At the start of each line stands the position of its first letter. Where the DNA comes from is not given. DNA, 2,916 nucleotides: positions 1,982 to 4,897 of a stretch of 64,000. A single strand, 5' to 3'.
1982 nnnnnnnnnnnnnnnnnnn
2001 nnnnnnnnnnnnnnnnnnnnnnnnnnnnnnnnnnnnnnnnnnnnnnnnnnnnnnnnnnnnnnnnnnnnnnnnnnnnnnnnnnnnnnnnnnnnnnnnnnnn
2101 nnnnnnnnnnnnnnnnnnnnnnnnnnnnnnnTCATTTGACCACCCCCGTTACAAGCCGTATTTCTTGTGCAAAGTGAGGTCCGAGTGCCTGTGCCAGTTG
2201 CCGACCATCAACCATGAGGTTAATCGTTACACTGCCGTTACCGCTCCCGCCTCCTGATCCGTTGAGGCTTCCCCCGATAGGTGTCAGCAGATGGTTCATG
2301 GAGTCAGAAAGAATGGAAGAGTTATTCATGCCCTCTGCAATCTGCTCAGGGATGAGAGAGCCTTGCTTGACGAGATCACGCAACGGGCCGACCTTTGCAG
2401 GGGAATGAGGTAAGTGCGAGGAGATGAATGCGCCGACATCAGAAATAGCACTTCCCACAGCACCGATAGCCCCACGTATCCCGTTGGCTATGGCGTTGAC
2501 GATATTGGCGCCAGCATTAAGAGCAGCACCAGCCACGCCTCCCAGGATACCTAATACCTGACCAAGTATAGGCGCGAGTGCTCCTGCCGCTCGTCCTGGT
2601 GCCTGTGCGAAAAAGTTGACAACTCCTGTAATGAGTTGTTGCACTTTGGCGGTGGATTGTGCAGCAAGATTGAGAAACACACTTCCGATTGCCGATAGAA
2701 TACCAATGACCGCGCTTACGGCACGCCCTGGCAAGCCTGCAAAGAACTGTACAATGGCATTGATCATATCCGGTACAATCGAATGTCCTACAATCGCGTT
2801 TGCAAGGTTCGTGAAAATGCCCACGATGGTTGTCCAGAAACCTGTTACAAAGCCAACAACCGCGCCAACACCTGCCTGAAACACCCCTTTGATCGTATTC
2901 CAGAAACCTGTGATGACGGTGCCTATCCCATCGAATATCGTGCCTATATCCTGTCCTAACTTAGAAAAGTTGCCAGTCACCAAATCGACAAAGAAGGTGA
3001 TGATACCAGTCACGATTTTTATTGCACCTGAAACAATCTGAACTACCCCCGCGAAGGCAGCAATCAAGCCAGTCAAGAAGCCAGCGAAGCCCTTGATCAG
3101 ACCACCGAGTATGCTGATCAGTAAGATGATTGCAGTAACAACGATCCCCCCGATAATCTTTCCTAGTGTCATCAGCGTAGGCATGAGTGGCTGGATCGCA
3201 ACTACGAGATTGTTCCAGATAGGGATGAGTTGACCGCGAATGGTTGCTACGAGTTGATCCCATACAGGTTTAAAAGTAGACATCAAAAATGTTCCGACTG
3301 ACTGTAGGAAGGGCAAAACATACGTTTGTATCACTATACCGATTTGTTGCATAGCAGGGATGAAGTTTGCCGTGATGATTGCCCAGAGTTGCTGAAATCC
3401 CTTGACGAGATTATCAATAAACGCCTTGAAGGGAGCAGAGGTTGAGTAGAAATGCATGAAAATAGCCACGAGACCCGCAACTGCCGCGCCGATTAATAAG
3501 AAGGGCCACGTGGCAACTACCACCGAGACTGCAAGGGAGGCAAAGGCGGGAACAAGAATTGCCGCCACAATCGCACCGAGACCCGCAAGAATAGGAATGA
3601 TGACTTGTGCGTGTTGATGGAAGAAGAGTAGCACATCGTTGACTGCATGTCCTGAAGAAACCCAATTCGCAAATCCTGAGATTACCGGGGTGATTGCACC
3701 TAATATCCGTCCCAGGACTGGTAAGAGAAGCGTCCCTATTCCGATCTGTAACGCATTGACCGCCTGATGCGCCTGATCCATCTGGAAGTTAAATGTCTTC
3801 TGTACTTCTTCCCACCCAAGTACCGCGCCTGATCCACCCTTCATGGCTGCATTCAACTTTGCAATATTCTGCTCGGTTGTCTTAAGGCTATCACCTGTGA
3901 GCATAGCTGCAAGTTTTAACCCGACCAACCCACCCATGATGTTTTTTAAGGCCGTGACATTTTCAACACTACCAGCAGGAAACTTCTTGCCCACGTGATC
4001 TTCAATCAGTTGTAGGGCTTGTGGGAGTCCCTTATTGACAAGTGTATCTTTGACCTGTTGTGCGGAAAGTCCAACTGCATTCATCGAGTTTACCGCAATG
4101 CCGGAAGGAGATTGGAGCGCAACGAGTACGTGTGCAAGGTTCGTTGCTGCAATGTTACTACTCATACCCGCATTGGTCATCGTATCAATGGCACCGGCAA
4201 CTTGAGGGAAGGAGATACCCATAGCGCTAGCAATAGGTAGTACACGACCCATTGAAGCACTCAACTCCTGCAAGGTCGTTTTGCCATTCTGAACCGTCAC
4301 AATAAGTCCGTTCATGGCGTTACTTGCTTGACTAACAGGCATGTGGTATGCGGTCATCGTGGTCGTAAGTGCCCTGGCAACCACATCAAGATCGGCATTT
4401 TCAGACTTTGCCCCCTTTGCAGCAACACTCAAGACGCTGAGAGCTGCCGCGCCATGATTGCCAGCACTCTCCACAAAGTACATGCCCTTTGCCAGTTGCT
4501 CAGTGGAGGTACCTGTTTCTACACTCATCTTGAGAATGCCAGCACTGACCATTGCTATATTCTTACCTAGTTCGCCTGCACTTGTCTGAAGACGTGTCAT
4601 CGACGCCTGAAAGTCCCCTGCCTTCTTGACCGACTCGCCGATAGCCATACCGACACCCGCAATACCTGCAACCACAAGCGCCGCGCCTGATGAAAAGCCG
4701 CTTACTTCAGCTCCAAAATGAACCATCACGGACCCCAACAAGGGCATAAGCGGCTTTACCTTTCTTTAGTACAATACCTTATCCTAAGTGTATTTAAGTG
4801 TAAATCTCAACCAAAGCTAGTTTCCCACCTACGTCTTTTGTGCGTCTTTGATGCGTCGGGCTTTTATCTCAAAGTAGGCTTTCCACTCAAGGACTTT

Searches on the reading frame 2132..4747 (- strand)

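Call 12: search_protein_families(library=phrogs, proteins=[window:2132-4747:-], max_evalue=0.001)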
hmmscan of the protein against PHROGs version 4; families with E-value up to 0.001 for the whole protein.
window:2132-4747:- (871 aa): 33 families (the best 25 are shown)
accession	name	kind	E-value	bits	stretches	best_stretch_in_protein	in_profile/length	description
phrog_1272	-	tail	1.5e-64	219.5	1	6-793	225-961/1606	tail length tape measure protein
phrog_58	-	tail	3.9e-62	212.1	1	13-855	310-1040/1544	tail length tape measure protein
phrog_991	-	tail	2.4e-57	195.5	2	19-497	274-730/1966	tail length tape measure protein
phrog_28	-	tail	1.1e-51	177.5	1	20-456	260-700/1228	tail length tape measure protein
phrog_1533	-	tail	3.7e-40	138.5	1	5-423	216-658/1688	tail length tape measure protein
phrog_2723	-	tail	3.1e-36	125.8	2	23-256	155-398/1578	tail length tape measure protein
phrog_4704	-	tail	7.5e-29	101.9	1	6-362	184-528/625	tail length tape measure protein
phrog_5493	-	tail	1.7e-28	100.5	2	20-250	48-275/1102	tail length tape measure protein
phrog_167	-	tail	3e-26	92.5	1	26-638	272-717/1555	tail length tape measure protein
phrog_305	-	tail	8.9e-26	91.8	2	265-683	350-664/1001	tail length tape measure protein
phrog_5448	-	tail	2.6e-23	82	1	484-777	1574-1886/3103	tail length tape measure protein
phrog_9696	-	tail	1.3e-19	70.5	1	5-335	43-349/1415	tail length tape measure protein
phrog_23013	-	tail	1e-17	64.1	1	66-397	158-472/1379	tail length tape measure protein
phrog_794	-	tail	2.9e-16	60.3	2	12-215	138-351/763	tail length tape measure protein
phrog_1293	-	tail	2.5e-13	49.8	1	7-361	148-505/1424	tail length tape measure protein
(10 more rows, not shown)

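Call 13: search_protein_families(library=pfam, proteins=[window:2132-4747:-], max_evalue=0.001)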
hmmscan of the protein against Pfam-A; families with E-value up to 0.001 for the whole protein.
window:2132-4747:- (871 aa): 1 family
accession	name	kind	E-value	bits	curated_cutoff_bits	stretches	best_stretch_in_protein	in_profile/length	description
PF10145.14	PhageMin_Tail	-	6.2e-34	118.1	33.2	1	71-255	4-187/201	Phage-related minor tail protein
